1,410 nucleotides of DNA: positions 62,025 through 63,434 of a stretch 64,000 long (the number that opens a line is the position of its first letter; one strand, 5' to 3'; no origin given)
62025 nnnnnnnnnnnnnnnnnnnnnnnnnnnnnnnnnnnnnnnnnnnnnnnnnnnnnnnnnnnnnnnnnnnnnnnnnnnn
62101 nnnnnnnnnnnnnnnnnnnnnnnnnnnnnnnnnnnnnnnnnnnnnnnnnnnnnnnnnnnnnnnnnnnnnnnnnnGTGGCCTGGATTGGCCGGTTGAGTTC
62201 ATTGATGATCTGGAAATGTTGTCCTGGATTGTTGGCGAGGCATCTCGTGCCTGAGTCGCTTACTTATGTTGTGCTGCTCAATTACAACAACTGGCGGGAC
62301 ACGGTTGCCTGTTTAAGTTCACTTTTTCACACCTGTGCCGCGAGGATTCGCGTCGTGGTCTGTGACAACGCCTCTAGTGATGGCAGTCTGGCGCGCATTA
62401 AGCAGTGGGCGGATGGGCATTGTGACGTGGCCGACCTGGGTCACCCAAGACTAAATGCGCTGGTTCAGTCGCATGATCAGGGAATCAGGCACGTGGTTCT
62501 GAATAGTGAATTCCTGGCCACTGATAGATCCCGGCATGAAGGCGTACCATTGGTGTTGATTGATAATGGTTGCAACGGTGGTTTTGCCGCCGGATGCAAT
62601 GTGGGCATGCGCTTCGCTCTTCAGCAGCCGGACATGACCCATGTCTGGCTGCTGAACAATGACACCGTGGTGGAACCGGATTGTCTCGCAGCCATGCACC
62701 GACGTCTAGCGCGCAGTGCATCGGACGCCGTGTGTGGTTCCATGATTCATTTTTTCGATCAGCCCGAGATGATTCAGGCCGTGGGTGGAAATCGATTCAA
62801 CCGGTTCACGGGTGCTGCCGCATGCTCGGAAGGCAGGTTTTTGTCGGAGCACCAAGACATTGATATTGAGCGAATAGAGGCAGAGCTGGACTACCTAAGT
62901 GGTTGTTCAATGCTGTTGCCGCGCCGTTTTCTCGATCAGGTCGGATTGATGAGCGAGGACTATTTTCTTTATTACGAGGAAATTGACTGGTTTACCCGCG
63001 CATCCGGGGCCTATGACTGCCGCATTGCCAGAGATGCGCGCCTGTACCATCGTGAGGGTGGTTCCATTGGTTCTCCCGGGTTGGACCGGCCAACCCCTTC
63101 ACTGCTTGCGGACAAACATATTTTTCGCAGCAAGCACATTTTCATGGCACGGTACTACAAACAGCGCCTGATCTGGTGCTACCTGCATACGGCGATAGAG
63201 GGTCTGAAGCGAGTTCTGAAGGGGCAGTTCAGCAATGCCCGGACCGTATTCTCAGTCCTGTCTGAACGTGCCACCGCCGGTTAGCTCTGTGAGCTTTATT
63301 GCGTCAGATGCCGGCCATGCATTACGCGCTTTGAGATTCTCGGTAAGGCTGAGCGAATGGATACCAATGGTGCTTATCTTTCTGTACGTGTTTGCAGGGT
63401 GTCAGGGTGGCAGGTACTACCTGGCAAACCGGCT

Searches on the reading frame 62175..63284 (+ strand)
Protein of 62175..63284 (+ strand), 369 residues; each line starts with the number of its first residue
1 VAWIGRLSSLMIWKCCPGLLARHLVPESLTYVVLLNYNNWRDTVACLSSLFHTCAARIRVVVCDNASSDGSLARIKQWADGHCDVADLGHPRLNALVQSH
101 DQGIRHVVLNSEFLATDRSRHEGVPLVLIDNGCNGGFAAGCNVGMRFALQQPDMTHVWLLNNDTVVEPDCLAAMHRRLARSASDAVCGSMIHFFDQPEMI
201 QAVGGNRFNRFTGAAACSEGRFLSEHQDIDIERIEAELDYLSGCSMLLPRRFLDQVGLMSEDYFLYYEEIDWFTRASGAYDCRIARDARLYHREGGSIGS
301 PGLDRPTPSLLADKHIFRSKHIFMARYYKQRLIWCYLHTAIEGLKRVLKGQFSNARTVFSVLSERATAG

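Call 10: search_protein_families(library=pfam, proteins=[window:62175-63284:+])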
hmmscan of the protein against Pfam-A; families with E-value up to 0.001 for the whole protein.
window:62175-63284:+ (369 aa): 2 families
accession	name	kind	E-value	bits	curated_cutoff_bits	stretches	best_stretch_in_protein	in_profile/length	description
PF00535.33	Glycos_transf_2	-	4.4e-13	50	23.3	2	126-197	55-122/168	Glycosyl transferase family 2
PF13641.12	Glyco_tranf_2_3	-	4e-05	24.2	27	1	126-267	60-192/230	Glycosyltransferase like family 2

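Call 30: find_encoding_contigs(protein=window:62175-63284:+, flank=10000, max_places=4)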
Protein window:62175-63284:+ (369 aa): no gene with exactly this product is on record in the collection.

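Call 42: find_encoding_contigs(protein=window:62247-63284:+, flank=10000, max_places=5)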
Protein window:62247-63284:+ (345 aa): 4 contigs read that carry it; 3 places shown.
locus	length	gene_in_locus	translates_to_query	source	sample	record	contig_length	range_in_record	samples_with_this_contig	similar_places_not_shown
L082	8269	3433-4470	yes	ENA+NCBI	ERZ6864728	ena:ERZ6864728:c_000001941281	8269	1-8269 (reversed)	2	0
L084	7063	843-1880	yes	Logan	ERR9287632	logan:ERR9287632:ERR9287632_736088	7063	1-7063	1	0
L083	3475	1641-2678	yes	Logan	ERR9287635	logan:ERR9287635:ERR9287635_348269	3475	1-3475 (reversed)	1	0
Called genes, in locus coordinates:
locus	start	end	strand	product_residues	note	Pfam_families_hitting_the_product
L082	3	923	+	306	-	?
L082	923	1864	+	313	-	PF02706:Wzz (faint)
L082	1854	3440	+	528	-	PF03808:Glyco_tran_WecG, PF01740:STAS (weak), PF13466:STAS_2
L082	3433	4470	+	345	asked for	PF00535:Glycos_transf_2 (faint), PF13641:Glyco_tranf_2_3 (faint)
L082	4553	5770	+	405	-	-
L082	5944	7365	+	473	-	PF00072:Response_reg, PF00158:Sigma54_activat, PF14532:Sigma54_activ_2, PF25601:AAA_lid_14, PF02954:HTH_8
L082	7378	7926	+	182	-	PF07700:HNOB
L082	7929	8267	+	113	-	?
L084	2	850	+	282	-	?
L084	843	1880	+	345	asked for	PF00535:Glycos_transf_2 (faint), PF13641:Glyco_tranf_2_3 (faint)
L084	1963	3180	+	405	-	-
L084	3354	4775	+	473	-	PF00072:Response_reg, PF00158:Sigma54_activat, PF14532:Sigma54_activ_2, PF25601:AAA_lid_14, PF02954:HTH_8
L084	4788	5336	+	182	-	PF07700:HNOB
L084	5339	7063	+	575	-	?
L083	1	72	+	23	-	?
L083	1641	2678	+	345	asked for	PF00535:Glycos_transf_2 (faint), PF13641:Glyco_tranf_2_3 (faint)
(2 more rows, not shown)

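Call 43: search_protein_families(library=pfam, proteins=[L084:5339-7063:+, L084:4788-5336:+, L084:1963-3180:+, L084:3354-4775:+], max_evalue=0.01)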
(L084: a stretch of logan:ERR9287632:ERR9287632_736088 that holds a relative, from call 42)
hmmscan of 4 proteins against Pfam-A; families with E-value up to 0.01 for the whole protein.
L084:5339-7063:+ (575 aa): 4 families
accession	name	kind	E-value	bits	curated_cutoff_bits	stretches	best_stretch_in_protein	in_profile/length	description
PF02518.31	HATPase_c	-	1.7e-23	83.6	26.4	1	282-396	3-110/111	Histidine kinase-, DNA gyrase B-, and HSP90-like ATPase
PF00072.30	Response_reg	-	4e-21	75.7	30.2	1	429-542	1-110/111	Response regulator receiver domain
PF00512.31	HisKA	-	8.6e-13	48.6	26.9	1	169-232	2-65/66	His Kinase A (phospho-acceptor) domain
PF07701.20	HNOBA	-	8.6e-08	32.4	23.4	1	82-161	113-187/216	Heme NO binding associated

L084:4788-5336:+ (182 aa): 1 family
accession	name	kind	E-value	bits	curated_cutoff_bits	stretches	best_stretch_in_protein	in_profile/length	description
PF07700.20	HNOB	-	1.2e-43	149.3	25.5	1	2-159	1-159/163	Haem-NO-binding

L084:1963-3180:+ (405 aa): 0 families

L084:3354-4775:+ (473 aa): 10 families
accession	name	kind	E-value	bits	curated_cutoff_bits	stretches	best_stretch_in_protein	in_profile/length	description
PF00158.32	Sigma54_activat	-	3.3e-68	229.1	20.2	1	140-305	2-167/168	Sigma-54 interaction domain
PF00072.30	Response_reg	-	1.6e-28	99.5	30.2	1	3-112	1-110/111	Response regulator receiver domain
PF25601.1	AAA_lid_14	-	3.6e-24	84.8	27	1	311-387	1-77/87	AAA+ ATPase lid domain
PF14532.12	Sigma54_activ_2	-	1.3e-22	81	25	1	140-310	1-138/138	Sigma-54 interaction domain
PF02954.25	HTH_8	-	5.7e-10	39.2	22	1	426-466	2-42/42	Bacterial regulatory protein, Fis family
PF07728.20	AAA_5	-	5e-05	23.8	22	1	164-283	3-125/139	AAA domain (dynein-related subfamily)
PF00004.35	AAA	-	6.2e-05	23.9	21.2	1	165-295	3-126/131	ATPase family associated with various cellular activities (AAA)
PF01078.27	Mg_chelatase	-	0.0014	18.5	20.3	1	165-260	27-135/207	Magnesium chelatase, subunit ChlI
PF20161.5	VpsR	-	0.0017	18.5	23.7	1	18-112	25-120/121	VpsR domain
PF07724.20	AAA_2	-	0.0042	17.6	27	1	161-281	4-125/166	AAA domain (Cdc48 subfamily)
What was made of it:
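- On LuxO (sensu stricto, Vibrionaceae quorum-sensing regulator): Pfam Response_reg, Sigma54_activat, AAA_lid_14 and HTH_8 (call 43).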

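Call 45: search_solved_structures(query=L084:3354-4775:+, max_evalue=1e-30, show_alignments=1)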
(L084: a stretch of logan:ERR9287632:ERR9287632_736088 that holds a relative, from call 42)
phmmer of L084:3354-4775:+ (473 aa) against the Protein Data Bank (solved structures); distinct sequences matched with E-value up to 1e-30: 35.
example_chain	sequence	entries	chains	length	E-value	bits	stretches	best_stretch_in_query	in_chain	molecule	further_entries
5ep0_A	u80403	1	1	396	4.1e-131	441.1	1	2-384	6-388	Putative repressor protein luxO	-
5ep2_A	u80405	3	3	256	1.7e-99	336.9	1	138-384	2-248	Putative repressor protein luxO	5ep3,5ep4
5ep1_A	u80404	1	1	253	1.7e-99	336.9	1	138-384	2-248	Putative repressor protein luxO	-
4l4u_A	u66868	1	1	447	1.2e-94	321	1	1-373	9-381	Transcriptional regulator (NtrC family)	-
1ny5_A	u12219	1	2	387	1.9e-94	320.4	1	1-373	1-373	transcriptional regulator (NtrC family)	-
3dzd_A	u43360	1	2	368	4.3e-94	319.2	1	2-372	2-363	Transcriptional regulator (NtrC family)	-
1ojl_A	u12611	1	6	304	6.3e-77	262.6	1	139-382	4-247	TRANSCRIPTIONAL REGULATORY PROTEIN ZRAR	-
5m7n_A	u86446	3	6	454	4.9e-71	243.2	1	3-465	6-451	Nitrogen assimilation regulatory protein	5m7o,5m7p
6iy8_A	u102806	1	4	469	1.4e-70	241.7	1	135-373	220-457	Positive regulator CapR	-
4ly6_A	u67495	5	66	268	1.4e-68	235.1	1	126-373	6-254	Transcriptional regulator (NtrC family)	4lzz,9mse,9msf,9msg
1ny6_A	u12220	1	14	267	1.5e-68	235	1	126-373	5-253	transcriptional regulator (NtrC family)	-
3m0e_A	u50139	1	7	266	1.1e-67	232.2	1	126-373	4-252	Transcriptional regulator (NtrC family)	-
9qq6_C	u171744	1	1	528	2.1e-67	231.2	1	132-414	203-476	Nif-specific regulatory protein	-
8p53_C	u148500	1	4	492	9.5e-66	225.8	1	47-386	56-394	Transcriptional regulator FleQ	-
8pb9_D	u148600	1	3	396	1.2e-65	225.5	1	45-381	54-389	Transcriptional regulator FleQ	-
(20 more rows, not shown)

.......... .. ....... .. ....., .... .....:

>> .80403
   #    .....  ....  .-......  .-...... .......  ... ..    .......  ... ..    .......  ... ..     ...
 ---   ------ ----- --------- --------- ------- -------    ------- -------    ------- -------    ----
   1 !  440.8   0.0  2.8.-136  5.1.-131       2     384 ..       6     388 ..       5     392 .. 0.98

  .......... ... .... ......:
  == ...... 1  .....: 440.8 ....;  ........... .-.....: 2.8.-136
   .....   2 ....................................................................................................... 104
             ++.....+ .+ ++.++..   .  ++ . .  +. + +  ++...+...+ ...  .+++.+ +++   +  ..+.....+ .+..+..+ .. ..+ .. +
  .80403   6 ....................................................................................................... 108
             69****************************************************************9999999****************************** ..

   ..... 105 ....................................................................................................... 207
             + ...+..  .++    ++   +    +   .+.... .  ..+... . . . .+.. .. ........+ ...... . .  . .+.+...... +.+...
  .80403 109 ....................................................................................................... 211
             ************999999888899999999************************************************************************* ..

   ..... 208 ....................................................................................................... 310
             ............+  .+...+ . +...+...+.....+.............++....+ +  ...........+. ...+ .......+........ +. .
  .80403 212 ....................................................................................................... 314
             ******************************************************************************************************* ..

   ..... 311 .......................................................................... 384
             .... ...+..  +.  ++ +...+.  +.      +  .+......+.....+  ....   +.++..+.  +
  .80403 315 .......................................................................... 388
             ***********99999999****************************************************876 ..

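Call 62: find_homologous_proteins(query=L084:3354-4775:+, max_evalue=1e-100)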
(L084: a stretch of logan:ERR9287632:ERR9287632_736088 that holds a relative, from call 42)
Query L084:3354-4775:+ (473 aa): 5409 proteins with E <= 1e-100 among 8000 candidates; the best 120 are listed.
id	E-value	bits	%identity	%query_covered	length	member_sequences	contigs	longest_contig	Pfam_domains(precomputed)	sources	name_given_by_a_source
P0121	0.0e+0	1040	100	100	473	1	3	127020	PF00158.33,PF25601.2,PF02954.26,PF14532.13,PF00072.31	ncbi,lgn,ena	-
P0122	6.8e-248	841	80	100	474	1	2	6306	PF00158.33,PF25601.2,PF02954.26,PF14532.13,PF07728.21,PF00072.31,PF20161.6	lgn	-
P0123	4.7e-206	703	65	99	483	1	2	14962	PF00158.33,PF25601.2,PF02954.26,PF00004.36,PF14532.13,PF00072.31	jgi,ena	-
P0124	1.9e-205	701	68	99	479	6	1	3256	PF00158.33,PF25601.2,PF02954.26,PF14532.13,PF00072.31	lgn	-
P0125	5.3e-204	696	66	99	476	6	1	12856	PF00158.33,PF25601.2,PF02954.26,PF00004.36,PF14532.13,PF07728.21,PF00072.31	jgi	-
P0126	5.4e-204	696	67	99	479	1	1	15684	PF00158.33,PF25601.2,PF02954.26,PF00004.36,PF14532.13,PF07728.21,PF00072.31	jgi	-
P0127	7.6e-204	696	66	99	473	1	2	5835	PF00158.33,PF25601.2,PF02954.26,PF14532.13,PF00072.31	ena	-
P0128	8.2e-204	696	67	99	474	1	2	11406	PF00158.33,PF25601.2,PF02954.26,PF00004.36,PF14532.13,PF07728.21,PF00072.31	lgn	-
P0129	1.3e-203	695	67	99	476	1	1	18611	PF00158.33,PF25601.2,PF02954.26,PF00004.36,PF14532.13,PF07728.21,PF00072.31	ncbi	-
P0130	2.1e-203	694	67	99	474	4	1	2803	PF00158.33,PF25601.2,PF02954.26,PF00004.36,PF14532.13,PF07728.21,PF00072.31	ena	-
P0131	3.2e-203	694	67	99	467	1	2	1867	PF00158.33,PF25601.2,PF02954.26,PF00004.36,PF14532.13,PF07728.21,PF00072.31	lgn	-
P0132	1.5e-202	691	67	99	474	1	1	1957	PF00158.33,PF25601.2,PF02954.26,PF00004.36,PF14532.13,PF00072.31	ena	-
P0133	2.2e-202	691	66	99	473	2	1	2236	PF00158.33,PF25601.2,PF02954.26,PF14532.13,PF00072.31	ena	-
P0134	3.8e-202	690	66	99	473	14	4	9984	PF00158.33,PF25601.2,PF02954.26,PF00004.36,PF14532.13,PF07728.21,PF00072.31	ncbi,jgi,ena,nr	ncbi:MAG: sigma-54 dependent transcriptional regulator [Gammaproteobacteria bacterium]|jgi:two-compo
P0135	4.9e-202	690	65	99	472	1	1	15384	PF00158.33,PF25601.2,PF02954.26,PF00004.36,PF14532.13,PF07728.21,PF00072.31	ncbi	-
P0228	5.8e-193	660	65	99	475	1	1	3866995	PF00158.33,PF25601.2,PF02954.26,PF14532.13,PF07728.21,PF00072.31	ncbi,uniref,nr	ncbi:sigma-54 dependent transcriptional regulator [Congregibacter brevis]|uniref:Sigma-54 dependent 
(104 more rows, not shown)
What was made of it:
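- LuxO is historically annotated as a 'repressor protein' (JGI names, call 62).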

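Call 63: find_encoding_contigs(protein=P0228, flank=10000, max_places=2)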
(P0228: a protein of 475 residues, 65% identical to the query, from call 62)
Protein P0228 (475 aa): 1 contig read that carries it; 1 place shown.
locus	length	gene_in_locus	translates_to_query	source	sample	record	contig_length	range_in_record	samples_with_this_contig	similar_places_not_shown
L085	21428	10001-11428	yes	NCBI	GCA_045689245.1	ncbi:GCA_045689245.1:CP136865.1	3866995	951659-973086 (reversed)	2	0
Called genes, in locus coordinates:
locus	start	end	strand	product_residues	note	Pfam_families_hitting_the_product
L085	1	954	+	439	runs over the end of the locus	PF13440:Polysacc_synt_3 (weak)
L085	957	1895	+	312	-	PF00685:Sulfotransfer_1, PF13469:Sulfotransfer_3 (faint)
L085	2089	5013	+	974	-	PF02563:Poly_export, PF22461:SLBB_2 (weak), PF10531:SLBB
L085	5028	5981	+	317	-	-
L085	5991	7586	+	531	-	PF03808:Glyco_tran_WecG, PF01740:STAS (faint), PF13466:STAS_2 (faint)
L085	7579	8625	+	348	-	PF00535:Glycos_transf_2 (faint)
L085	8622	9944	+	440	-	PF04932:Wzy_C (weak)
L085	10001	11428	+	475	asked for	PF00072:Response_reg, PF00158:Sigma54_activat, PF14532:Sigma54_activ_2, PF07728:AAA_5 (faint), PF25601:AAA_lid_14, PF02954:HTH_8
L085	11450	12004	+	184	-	PF07700:HNOB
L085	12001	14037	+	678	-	PF00512:HisKA, PF02518:HATPase_c, PF00072:Response_reg, PF01627:Hpt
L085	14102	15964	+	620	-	PF05170:AsmA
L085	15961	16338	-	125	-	PF13441:Gly-zipper_YMGG (faint), PF13488:Gly-zipper_Omp (weak)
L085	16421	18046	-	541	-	PF07969:Amidohydro_3 (weak), PF01979:Amidohydro_1 (weak), PF07969:Amidohydro_3, PF01979:Amidohydro_1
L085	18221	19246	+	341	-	PF01156:IU_nuc_hydro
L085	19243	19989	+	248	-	-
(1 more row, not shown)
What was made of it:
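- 56843..64000 (+): Polysaccharide operon 2: Poly_export/SLBB exporter (start at 56843 or 56912), Wzz-like, WecG-STAS fusion, GT2, and a Wzy-like membrane protein that runs off the window. On the same contig it continues beyond the window into dyad 4 (window-equivalent 64589-64601), the LuxO-like bEBP (64758-66179), H-NOX (66192-66740) and a hybrid histidine kinase. Same gene order in the complete Congregibacter brevis genome (call 63).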

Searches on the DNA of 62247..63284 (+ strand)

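Call 47: search_rna_families(sources=[L084, L002, L003, L005, L006, L008, L010, L025], threshold=gathering)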
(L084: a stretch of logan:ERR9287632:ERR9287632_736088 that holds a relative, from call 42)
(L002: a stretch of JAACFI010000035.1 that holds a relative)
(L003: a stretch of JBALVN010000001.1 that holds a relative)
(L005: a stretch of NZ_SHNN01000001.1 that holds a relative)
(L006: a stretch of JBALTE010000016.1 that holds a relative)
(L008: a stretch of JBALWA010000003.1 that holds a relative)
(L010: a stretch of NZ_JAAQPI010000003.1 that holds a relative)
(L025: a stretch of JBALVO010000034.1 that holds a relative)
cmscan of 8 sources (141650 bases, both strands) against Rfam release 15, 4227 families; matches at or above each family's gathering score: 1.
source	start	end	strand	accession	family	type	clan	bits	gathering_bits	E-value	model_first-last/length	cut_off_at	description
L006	16374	16447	+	RF00005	tRNA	Gene; tRNA;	CL00001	67.5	29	3.4e-12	1-71/71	no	tRNA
